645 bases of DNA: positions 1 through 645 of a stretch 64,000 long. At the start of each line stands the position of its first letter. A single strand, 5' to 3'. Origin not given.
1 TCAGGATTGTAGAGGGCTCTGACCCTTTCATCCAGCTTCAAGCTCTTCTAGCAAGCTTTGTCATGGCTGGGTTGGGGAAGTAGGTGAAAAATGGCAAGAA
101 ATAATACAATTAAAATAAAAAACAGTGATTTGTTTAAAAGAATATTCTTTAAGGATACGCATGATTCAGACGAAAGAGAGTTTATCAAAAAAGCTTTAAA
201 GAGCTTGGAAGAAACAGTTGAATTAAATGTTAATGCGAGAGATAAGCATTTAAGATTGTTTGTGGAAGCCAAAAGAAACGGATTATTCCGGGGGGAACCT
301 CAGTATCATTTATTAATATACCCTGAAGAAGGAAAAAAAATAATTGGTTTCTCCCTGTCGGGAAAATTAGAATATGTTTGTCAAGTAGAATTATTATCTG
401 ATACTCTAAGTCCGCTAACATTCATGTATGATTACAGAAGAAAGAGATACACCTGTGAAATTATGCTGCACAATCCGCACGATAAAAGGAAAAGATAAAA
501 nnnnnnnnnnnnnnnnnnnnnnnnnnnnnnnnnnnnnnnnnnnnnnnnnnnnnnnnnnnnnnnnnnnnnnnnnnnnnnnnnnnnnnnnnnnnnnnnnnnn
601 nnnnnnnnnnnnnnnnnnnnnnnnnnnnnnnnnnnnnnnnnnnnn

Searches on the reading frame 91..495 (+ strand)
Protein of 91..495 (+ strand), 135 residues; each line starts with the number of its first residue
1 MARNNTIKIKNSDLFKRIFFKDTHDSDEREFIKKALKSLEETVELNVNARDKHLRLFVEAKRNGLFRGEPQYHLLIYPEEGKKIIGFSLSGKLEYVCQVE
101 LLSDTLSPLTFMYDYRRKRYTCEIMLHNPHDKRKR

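Call 79: search_protein_families(library=pfam, alignment_id=A3, max_evalue=0.01)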
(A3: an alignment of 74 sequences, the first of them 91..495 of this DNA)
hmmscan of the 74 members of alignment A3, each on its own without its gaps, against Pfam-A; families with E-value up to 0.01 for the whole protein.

A. member 1, window:91-495:+ (135 aa): 0 families

B. families by the number of members that match (of 74 scanned): 47 families (the first 25 are shown)
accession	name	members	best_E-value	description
PF18765.7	Polbeta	2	9.4e-17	Polymerase beta, Nucleotidyltransferase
PF01096.23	Zn_ribbon_TFIIS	2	1.2e-15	Transcription factor S-II (TFIIS)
PF01909.29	NTP_transf_2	2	3.2e-14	Nucleotidyltransferase domain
PF02150.21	Zn_ribbon_RPB9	2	3.5e-10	RNA polymerases M/15 Kd subunit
PF22600.2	MTPAP-like_central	2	9.1e-06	Poly(A) RNA polymerase, mitochondrial-like, central palm domain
PF24292.1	DUF7479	2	0.00027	Domain of unknown function (DUF7479)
PF01042.26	Ribonuc_L-PSP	1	3.5e-30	Endoribonuclease L-PSP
PF01934.22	HepT-like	1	5.6e-28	Ribonuclease HepT-like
PF01588.26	tRNA_bind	1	1.4e-27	Putative tRNA binding domain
PF01928.26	CYTH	1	2.9e-14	CYTH domain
PF01849.23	NAC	1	2.3e-13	NAC domain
PF13656.11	RNA_pol_L_2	1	8.5e-10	RNA polymerase Rpb3/Rpb11 dimerisation domain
PF00293.34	NUDIX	1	2.5e-09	NUDIX domain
PF13636.12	Methyltranf_PUA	1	4e-09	RNA-binding PUA-like domain of methyltransferase RsmF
PF04545.22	Sigma70_r4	1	1.2e-07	Sigma-70, region 4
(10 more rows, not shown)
